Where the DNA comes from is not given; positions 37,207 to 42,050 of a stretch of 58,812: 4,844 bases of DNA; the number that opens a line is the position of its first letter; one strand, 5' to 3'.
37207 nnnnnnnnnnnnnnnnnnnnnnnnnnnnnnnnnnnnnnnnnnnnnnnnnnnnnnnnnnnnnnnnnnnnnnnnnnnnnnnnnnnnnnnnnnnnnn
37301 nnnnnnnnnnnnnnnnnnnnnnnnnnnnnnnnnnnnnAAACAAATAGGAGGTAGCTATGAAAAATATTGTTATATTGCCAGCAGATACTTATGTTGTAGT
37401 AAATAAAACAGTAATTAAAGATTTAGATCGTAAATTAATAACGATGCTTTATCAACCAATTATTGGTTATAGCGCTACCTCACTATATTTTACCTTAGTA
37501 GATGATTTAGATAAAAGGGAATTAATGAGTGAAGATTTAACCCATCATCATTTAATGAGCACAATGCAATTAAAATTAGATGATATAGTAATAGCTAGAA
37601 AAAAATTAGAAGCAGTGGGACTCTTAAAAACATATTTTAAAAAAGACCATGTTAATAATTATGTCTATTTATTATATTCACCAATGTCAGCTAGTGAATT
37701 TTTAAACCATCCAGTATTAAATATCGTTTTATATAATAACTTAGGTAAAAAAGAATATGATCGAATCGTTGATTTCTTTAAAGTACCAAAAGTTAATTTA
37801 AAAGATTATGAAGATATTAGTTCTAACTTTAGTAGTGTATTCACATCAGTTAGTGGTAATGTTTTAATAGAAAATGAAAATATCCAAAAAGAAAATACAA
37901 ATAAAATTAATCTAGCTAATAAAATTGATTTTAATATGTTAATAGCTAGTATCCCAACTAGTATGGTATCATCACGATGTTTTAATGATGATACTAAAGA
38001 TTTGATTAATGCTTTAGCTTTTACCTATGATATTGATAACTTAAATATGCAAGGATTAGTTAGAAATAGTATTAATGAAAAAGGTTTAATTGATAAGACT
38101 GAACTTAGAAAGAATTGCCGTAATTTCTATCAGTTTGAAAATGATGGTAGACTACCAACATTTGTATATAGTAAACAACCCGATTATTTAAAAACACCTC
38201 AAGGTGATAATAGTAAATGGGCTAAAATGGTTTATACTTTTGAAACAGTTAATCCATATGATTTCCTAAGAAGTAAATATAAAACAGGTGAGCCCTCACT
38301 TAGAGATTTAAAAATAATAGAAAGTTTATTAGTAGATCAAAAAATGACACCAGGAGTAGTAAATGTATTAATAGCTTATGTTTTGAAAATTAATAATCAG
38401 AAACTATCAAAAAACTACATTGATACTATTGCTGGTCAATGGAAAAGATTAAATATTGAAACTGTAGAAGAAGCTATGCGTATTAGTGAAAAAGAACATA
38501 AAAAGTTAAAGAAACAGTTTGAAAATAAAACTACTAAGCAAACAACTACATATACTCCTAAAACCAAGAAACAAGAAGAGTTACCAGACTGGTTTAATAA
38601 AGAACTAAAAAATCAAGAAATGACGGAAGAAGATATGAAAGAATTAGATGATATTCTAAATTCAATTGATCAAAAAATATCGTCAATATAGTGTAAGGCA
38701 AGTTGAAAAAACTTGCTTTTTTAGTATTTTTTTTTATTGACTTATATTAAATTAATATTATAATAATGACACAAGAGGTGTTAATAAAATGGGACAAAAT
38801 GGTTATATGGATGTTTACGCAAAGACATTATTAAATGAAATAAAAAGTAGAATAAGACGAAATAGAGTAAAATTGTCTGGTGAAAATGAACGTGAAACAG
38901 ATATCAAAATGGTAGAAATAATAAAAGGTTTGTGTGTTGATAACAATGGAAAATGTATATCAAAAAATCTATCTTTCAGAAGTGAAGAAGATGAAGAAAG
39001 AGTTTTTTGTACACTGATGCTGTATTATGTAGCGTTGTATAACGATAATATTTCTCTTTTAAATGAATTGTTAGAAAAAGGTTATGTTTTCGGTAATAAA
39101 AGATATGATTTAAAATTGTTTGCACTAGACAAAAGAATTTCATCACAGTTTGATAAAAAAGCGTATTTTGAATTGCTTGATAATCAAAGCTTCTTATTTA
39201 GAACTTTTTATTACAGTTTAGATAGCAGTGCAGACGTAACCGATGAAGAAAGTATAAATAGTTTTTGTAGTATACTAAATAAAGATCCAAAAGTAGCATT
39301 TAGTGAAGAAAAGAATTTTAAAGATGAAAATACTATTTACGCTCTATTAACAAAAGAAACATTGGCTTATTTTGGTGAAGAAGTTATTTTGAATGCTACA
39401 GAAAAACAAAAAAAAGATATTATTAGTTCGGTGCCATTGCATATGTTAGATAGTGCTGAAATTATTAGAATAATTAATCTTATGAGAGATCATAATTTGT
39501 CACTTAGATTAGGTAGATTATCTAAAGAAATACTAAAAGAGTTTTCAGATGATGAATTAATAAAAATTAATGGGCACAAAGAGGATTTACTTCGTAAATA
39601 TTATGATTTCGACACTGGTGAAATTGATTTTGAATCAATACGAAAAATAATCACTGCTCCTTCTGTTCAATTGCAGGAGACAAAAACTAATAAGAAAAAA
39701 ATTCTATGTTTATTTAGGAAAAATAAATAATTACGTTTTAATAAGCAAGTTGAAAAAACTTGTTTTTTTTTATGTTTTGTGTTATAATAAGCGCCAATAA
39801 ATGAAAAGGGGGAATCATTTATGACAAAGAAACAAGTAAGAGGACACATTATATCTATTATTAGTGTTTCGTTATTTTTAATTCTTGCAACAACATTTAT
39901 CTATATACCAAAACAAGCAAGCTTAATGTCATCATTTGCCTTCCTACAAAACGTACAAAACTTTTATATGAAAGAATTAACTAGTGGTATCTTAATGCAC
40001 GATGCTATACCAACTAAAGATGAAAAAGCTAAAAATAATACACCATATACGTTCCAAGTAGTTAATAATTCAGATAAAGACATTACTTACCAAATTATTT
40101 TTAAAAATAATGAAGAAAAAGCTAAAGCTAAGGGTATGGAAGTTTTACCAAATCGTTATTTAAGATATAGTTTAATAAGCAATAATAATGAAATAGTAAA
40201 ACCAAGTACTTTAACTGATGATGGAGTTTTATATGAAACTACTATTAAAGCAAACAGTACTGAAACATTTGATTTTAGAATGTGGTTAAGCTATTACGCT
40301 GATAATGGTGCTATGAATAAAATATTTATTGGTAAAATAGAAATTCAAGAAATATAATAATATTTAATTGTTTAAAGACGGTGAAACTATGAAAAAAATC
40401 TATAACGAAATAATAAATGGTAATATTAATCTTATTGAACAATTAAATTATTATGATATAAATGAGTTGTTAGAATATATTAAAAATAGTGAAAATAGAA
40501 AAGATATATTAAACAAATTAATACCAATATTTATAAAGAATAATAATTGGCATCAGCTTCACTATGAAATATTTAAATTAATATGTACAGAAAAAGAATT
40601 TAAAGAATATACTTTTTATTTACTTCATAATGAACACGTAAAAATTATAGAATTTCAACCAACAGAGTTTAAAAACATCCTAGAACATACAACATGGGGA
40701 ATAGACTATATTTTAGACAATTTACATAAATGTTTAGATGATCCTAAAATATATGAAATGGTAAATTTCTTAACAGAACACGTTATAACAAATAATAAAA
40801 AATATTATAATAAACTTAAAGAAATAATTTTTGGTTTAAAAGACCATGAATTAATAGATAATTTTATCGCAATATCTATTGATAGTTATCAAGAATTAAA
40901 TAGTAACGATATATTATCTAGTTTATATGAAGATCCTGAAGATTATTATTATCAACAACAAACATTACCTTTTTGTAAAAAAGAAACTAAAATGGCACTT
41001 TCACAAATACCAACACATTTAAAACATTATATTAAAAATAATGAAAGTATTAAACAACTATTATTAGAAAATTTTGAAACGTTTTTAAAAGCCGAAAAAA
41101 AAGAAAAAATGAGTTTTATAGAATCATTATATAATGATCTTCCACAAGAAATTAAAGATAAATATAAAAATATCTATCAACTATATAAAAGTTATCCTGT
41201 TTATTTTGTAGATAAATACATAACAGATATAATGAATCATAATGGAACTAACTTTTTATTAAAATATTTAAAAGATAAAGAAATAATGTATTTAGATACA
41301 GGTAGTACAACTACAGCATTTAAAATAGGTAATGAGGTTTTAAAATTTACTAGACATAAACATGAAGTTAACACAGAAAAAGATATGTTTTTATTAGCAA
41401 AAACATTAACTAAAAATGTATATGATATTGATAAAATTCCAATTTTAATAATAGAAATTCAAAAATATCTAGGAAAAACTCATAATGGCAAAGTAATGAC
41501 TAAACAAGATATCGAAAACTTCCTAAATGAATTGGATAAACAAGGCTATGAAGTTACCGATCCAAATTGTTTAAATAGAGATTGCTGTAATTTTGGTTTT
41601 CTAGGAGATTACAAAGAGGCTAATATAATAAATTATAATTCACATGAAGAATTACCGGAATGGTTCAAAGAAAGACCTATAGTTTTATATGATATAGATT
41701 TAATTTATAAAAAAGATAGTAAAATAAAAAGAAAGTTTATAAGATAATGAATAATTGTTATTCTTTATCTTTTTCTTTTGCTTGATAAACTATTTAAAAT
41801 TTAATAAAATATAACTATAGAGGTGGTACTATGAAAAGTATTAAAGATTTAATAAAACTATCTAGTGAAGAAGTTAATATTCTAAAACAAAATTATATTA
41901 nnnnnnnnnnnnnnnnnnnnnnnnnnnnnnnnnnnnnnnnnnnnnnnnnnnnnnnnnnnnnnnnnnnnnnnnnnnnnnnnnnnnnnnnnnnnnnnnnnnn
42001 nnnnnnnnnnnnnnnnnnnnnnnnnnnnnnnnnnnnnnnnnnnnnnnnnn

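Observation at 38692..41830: Three-gene cassette splitting the dnaB-dnaI helicase-loader pair, bracketed by a duplicated terminator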

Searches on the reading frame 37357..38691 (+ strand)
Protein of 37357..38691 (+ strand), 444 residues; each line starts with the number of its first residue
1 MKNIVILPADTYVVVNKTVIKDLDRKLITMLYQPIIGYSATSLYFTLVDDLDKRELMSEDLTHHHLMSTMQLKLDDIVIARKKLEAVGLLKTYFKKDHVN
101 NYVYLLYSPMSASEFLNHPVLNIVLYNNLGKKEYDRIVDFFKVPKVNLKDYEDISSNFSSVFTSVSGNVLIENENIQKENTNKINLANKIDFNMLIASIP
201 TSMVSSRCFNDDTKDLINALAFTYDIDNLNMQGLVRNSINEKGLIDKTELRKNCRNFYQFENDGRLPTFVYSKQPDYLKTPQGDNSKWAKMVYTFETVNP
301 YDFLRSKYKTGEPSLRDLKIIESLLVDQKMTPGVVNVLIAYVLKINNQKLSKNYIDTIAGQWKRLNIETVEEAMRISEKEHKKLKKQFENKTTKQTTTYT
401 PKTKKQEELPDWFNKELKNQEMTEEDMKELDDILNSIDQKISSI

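Call 6: search_protein_families(library=pfam, proteins=[window:37357-38691:+], max_evalue=0.1)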
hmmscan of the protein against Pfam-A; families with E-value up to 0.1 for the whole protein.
window:37357-38691:+ (444 aa): 1 family
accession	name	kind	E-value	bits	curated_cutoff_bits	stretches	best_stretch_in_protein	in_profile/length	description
PF07261.16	DnaB_2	-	3e-12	46.5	22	1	313-374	12-71/74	Replication initiation and membrane attachment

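Call 25: search_protein_families(library=ncbifam, proteins=[window:37357-38691:+], max_evalue=0.1)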
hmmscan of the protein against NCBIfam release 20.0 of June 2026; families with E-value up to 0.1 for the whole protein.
window:37357-38691:+ (444 aa): 4 families
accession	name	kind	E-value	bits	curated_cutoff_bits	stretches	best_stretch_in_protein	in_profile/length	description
NF052657.1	RIprotDnaBBac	equivalog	1.6e-94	317.2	800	1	6-429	8-447/473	replicative helicase loading/DNA remodeling protein DnaB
NF053829.1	HelldRmdprotDnaB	equivalog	4.6e-79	266.4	570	1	5-434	6-442/460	replicative helicase loading/DNA remodeling protein DnaB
TIGR01446.1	DnaD_dom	domain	0.00037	20.6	24.95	1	321-373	21-71/73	DnaD domain protein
TIGR02542.1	T_forsyth_147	domain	0.044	13.7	67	0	366-428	49-110/145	TANFOR domain-containing protein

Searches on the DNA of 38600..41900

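Call 107: search_rna_families(source=window, start=38600, end=41900, threshold=evalue, max_evalue=1)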
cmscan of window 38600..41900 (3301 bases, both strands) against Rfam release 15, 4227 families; matches with E-value up to 1: 3.
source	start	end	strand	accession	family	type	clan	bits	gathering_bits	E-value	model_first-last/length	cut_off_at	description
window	39747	39797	-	RF02066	STnc320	Gene; sRNA;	-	26.7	50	0.048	1-55/55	no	Salmonella enterica sRNA STnc320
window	39758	39841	-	RF02688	RAGATH-13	Gene; ribozyme;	-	21.5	80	0.7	1-95/95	no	RAGATH-13 RNA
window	38950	39013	-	RF04343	Plastid-psbA-2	Cis-reg;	CL00153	21.4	55.8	0.99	1-60/60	no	Plastid-psbA-2 3UTR RNA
